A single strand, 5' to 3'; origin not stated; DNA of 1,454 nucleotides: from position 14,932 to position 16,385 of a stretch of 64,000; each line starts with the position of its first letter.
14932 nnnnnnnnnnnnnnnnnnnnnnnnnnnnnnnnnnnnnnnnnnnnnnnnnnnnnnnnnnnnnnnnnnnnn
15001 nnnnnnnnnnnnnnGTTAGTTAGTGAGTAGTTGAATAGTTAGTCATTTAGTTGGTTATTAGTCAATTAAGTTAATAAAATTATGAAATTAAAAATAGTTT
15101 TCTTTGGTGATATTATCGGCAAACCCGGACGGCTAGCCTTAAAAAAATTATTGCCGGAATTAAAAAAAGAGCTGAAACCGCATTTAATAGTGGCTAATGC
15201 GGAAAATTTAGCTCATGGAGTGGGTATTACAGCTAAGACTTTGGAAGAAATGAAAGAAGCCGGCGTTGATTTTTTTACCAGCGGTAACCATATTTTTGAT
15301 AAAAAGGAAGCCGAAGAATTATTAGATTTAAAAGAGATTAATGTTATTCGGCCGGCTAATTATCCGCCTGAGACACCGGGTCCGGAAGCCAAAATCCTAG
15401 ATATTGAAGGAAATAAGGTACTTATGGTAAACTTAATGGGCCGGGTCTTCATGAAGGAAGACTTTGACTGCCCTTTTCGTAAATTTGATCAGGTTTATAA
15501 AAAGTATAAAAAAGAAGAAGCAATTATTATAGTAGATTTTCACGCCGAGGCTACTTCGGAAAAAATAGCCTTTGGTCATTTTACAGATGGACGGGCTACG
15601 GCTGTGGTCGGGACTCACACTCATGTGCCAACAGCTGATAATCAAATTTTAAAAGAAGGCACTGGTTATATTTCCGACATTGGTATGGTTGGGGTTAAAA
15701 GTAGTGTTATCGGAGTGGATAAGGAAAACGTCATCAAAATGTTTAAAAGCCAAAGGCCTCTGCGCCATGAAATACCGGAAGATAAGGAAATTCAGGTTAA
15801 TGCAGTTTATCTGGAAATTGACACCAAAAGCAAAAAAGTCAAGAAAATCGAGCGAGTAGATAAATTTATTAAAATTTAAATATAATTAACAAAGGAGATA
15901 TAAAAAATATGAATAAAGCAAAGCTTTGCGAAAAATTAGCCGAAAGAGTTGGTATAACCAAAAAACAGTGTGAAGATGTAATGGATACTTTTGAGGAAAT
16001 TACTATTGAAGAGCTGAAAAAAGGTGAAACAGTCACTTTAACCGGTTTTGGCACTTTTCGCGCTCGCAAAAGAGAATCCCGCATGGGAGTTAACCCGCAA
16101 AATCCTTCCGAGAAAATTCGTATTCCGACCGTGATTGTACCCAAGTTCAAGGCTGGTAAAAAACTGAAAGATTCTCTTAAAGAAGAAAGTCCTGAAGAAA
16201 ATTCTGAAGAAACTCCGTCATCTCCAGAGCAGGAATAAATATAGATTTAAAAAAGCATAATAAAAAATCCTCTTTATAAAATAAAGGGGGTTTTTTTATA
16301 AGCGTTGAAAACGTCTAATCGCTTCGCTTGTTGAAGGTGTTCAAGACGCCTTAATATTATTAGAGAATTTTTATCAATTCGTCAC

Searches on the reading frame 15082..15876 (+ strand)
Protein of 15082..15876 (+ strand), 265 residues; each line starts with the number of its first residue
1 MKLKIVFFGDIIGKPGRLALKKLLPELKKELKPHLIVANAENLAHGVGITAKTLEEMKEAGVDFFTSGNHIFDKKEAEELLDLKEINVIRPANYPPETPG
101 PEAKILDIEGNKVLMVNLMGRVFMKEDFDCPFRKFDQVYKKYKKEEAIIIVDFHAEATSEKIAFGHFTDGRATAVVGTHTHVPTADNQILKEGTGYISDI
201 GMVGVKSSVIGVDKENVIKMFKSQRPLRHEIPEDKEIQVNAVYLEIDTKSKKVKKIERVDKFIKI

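Call 17: find_related_loci(query=window:15082-15876:+, collection=genome_contigs, flank=5000)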
Query window:15082-15876:+ (265 aa) in genome_contigs; peptide patterns used: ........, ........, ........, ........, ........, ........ (x = any residue, [..] = any of these).
499 stretches matched a pattern; 324 encode a relative of the query (tblastn E <= 1e-3); the best 80 are kept; 80 distinct loci.
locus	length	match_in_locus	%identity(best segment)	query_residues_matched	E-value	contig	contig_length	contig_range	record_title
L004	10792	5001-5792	59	1-261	8e-103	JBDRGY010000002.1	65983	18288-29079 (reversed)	MAG: Patescibacteria group bacterium isolate MEGAHIT-group-1.473 k141_5343713, whole genome shotgun sequence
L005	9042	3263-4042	53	3-262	1e-89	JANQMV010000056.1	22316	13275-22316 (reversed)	MAG: Candidatus Gracilibacteria bacterium isolate PL25b_bin.48 k99_2140842, whole genome shotgun sequence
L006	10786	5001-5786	54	3-265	2e-87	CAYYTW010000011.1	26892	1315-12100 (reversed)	MAG TPA_asm: uncultured Candidatus Saccharibacteria bacterium isolate binchicken_co75_197 genome assembly, contig: NODE_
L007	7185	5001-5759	50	3-257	5e-79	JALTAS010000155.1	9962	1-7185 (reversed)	MAG: Persephonella sp. isolate S012_metabat2_scaf2bin.161 S012_NODE_4582_length_9962_cov_2.505236, whole genome shotgun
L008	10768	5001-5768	49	3-259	3e-77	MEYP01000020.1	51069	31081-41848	MAG: Candidatus Azambacteria bacterium RIFCSPHIGHO2_02_FULL_52_12 rifcsphigho2_02_scaffold_7257, whole genome shotgun se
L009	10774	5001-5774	45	3-261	2e-76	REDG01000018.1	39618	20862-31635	MAG: Bradymonadales bacterium isolate DLM2.Bin98 NODE_938_length_39618_cov_9.74663, whole genome shotgun sequence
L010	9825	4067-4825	47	3-257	5e-76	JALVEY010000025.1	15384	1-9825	MAG: Persephonella sp. isolate 134-614_metabat2_scaf2bin.137 134-614_scaffold_1660_c1, whole genome shotgun sequence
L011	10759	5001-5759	48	3-257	8e-75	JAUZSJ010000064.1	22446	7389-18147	MAG: Persephonella sp. isolate Faavne_M6_B2 Faavne_M6_B2-contig_4579_pilon, whole genome shotgun sequence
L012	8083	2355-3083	49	3-247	2e-74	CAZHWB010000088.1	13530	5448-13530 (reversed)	MAG TPA_asm: uncultured Aquificales bacterium isolate binchicken_co219_261 genome assembly, contig: k141_1503813, whole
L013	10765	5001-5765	47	3-259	3e-74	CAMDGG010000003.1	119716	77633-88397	MAG: bacterium UBP8_UBA817 isolate MsH-30apr19-341 genome assembly, contig: MsH-30apr19-C123, whole genome shotgun seque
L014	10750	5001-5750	48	3-257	3e-74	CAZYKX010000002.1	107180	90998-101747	MAG TPA_asm: uncultured Aquificales bacterium isolate binchicken_co30_7 genome assembly, contig: NODE_222_length_107180_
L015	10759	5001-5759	47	3-257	2e-73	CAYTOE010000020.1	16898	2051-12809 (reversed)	MAG TPA_asm: uncultured Aquificales bacterium isolate SRP144503_co3_169 genome assembly, contig: NODE_687_length_16898_c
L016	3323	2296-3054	48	3-257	1e-73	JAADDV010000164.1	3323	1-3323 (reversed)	MAG: Aquificota bacterium isolate L_MetaBat.11 contig-127_39932, whole genome shotgun sequence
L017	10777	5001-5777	48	3-262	2e-72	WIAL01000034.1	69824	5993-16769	MAG: Hydrogenothermaceae bacterium isolate S21_4_esom k251_2916, whole genome shotgun sequence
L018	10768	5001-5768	45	2-260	3e-72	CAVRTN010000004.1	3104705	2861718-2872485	MAG: Pyrinomonadaceae bacterium isolate MFD04212.bin.1.211 genome assembly, contig: contig_3057, whole genome shotgun se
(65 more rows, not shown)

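Call 21: find_related_loci(query=window:15082-15876:+, collection=metagenome_contigs, flank=5000)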
Query window:15082-15876:+ (265 aa) in metagenome_contigs; peptide patterns used: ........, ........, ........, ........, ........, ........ (x = any residue, [..] = any of these).
600 stretches matched a pattern (row limit reached: there are more); 362 encode a relative of the query (tblastn E <= 1e-3); the best 80 are kept; 80 distinct loci.
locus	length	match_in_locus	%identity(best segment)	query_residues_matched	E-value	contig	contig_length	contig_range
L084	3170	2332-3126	88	1-265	3e-165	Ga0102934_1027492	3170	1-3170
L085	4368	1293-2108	53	3-265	9e-92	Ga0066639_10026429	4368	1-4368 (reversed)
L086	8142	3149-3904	56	3-254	5e-90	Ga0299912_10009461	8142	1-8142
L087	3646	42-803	52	2-258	4e-78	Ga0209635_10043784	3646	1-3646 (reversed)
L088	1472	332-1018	52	2-231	2e-81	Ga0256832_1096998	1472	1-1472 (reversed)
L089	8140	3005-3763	48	3-257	1e-76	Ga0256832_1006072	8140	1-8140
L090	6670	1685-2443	48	3-257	1e-75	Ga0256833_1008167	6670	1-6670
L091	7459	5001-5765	47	3-260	3e-73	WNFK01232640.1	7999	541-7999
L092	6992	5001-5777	46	3-261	4e-73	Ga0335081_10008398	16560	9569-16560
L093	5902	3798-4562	47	3-260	6e-73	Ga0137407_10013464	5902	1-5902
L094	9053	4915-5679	47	3-260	1e-72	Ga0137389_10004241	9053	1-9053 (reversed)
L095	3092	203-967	45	3-260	8e-73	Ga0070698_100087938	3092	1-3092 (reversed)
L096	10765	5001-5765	47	3-260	2e-72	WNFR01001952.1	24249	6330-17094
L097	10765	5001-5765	45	3-260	4e-72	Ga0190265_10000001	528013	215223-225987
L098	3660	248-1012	45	3-260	4e-72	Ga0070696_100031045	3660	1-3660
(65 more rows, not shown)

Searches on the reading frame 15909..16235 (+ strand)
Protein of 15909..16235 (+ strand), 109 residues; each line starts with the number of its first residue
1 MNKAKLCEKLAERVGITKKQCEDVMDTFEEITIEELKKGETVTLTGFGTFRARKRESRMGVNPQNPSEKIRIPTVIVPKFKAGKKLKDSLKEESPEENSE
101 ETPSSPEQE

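Call 13: find_encoding_contigs(protein=window:15909-16235:+, flank=6000, max_places=10)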
Protein window:15909-16235:+ (109 aa): 2 contigs read that carry it; 2 places shown.
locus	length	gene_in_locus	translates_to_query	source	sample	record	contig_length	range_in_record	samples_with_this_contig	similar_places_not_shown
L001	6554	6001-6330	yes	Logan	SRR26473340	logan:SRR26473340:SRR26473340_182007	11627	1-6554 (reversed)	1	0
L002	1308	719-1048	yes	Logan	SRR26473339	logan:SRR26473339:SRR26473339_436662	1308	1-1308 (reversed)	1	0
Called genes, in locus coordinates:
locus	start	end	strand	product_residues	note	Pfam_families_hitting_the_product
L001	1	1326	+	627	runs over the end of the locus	PF02421:FeoB_N (faint), PF04760:IF2_N, PF00009:GTP_EFTU, PF01926:MMR_HSR1, PF22042:EF-G_D2, PF03144:GTP_EFTU_D2 (faint), PF11987:IF-2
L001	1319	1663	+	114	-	PF02033:RBFA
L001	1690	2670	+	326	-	PF01368:DHH, PF02272:DHHA1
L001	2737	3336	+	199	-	PF00574:CLP_protease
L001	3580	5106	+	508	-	PF12072:RNase_Y_N, PF00013:KH_1, PF22891:KH_PNO1_2nd (weak), PF08668:HDOD (faint), PF01966:HD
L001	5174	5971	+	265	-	PF00149:Metallophos, PF13277:YmdB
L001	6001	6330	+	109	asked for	PF00216:Bac_DNA_binding, PF18291:HU-HIG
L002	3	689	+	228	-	?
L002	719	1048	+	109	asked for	PF00216:Bac_DNA_binding, PF18291:HU-HIG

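Call 20: search_protein_families(library=pfam, proteins=[window:15909-16235:+], max_evalue=0.1)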
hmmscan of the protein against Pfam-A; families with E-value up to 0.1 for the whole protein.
window:15909-16235:+ (109 aa): 6 families
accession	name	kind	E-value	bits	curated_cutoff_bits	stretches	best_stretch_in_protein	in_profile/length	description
PF00216.26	Bac_DNA_binding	-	4.6e-27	94.5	22.4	1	1-90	1-89/90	Bacterial DNA-binding protein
PF18291.6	HU-HIG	-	5.8e-08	33.3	26.2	1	2-94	33-122/125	HU domain fused to wHTH, Ig, or Glycine-rich motif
PF14908.11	HU-CCDC81_euk_1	-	0.00024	21.6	26.1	1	15-85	18-86/89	CCDC81 eukaryotic HU domain 1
PF18175.6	HU-CCDC81_bac_2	-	0.032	14.6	35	1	6-54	3-51/70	CCDC81-like prokaryotic HU domain 2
PF14848.11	HU-DNA_bdg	-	0.051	14.1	30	0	11-52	40-80/124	DNA-binding domain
PF21071.3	LARP1_HEAT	-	0.084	13.4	27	0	15-64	88-137/149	LARP1 HEAT repeat region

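Call 23: find_homologous_proteins(query=window:15909-16235:+, max_evalue=1e-20)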
Query window:15909-16235:+ (109 aa): 670 proteins with E <= 1e-20 among 1752 candidates; the best 120 are listed.
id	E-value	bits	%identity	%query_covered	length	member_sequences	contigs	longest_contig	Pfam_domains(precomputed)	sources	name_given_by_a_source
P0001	6.4e-55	202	91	100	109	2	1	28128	PF18291.7,PF00216.27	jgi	-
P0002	5.6e-52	192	87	96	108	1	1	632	PF18291.7,PF00216.27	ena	-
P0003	2.2e-44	168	83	84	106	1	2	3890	PF18291.7,PF00216.27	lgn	-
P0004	9.5e-44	166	84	84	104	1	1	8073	PF00216.27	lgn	-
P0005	1.8e-40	155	78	83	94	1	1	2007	PF18291.7,PF00216.27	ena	-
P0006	1.1e-39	153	76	84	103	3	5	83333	PF18291.7,PF00216.27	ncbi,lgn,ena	-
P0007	1.5e-39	152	78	83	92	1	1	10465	PF18291.7,PF00216.27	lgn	-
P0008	1.5e-39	152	78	83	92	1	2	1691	PF18291.7,PF00216.27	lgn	-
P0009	2.9e-39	151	77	83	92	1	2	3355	PF18291.7,PF00216.27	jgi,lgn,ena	-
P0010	8.4e-38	147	76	83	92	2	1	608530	PF18291.7,PF00216.27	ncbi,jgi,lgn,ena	ncbi:MAG: HU family DNA-binding protein [Patescibacteria group bacterium]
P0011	7.2e-37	144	74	83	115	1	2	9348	PF18291.7,PF14908.12,PF00216.27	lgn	-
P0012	3.3e-35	138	63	95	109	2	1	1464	PF18291.7,PF00216.27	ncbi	-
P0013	3.4e-35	138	66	97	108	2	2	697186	PF18291.7,PF00216.27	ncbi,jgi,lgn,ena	ncbi:MAG: HU family DNA-binding protein [Patescibacteria group bacterium]|jgi:DNA-binding protein HU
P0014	4.7e-35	138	60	100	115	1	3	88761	PF18291.7,PF00216.27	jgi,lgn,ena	-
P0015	5.0e-35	138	69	89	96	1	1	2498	PF18291.7,PF18175.7,PF00216.27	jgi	jgi:DNA-binding protein HU-beta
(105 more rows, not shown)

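Call 29: find_encoding_contigs(protein=P0004, flank=4000, max_places=4)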
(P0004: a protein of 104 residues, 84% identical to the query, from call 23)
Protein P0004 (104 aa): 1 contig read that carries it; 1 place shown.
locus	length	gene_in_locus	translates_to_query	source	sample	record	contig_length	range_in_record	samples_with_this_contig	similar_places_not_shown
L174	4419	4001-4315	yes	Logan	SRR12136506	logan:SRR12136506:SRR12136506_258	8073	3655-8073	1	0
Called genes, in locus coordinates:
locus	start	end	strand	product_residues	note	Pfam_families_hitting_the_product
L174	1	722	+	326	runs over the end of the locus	PF01368:DHH, PF02272:DHHA1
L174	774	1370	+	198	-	PF00574:CLP_protease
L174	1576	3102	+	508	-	PF12072:RNase_Y_N, PF00013:KH_1, PF22891:KH_PNO1_2nd (weak), PF08668:HDOD (faint), PF01966:HD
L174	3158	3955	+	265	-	PF00149:Metallophos, PF13277:YmdB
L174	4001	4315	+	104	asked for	PF00216:Bac_DNA_binding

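Call 30: find_encoding_contigs(protein=P0003, flank=4000, max_places=4)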
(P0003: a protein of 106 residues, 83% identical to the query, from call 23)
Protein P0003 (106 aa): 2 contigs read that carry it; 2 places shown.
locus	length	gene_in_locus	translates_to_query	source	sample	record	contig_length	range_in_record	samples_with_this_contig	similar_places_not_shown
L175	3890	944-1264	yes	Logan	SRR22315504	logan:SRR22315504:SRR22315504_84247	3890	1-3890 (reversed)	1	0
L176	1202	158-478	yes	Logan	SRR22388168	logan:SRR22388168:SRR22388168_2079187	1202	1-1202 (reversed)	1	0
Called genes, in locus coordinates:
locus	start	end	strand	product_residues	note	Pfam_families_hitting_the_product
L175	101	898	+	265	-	PF00149:Metallophos, PF13277:YmdB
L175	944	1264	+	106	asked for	PF00216:Bac_DNA_binding, PF18291:HU-HIG (weak)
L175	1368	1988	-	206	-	-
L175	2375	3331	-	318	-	PF00027:cNMP_binding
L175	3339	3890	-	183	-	?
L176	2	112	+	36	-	?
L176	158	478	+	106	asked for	PF00216:Bac_DNA_binding, PF18291:HU-HIG (weak)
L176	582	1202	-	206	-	?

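Call 31: find_encoding_contigs(protein=P0002, flank=4000, max_places=4)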
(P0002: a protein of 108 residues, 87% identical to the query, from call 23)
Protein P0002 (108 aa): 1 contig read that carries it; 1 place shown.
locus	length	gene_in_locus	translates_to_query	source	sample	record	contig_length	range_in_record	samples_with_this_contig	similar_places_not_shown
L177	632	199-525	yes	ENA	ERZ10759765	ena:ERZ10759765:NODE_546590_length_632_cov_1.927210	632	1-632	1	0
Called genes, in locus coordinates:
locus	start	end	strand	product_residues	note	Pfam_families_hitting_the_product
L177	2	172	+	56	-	?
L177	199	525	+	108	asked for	PF00216:Bac_DNA_binding, PF18291:HU-HIG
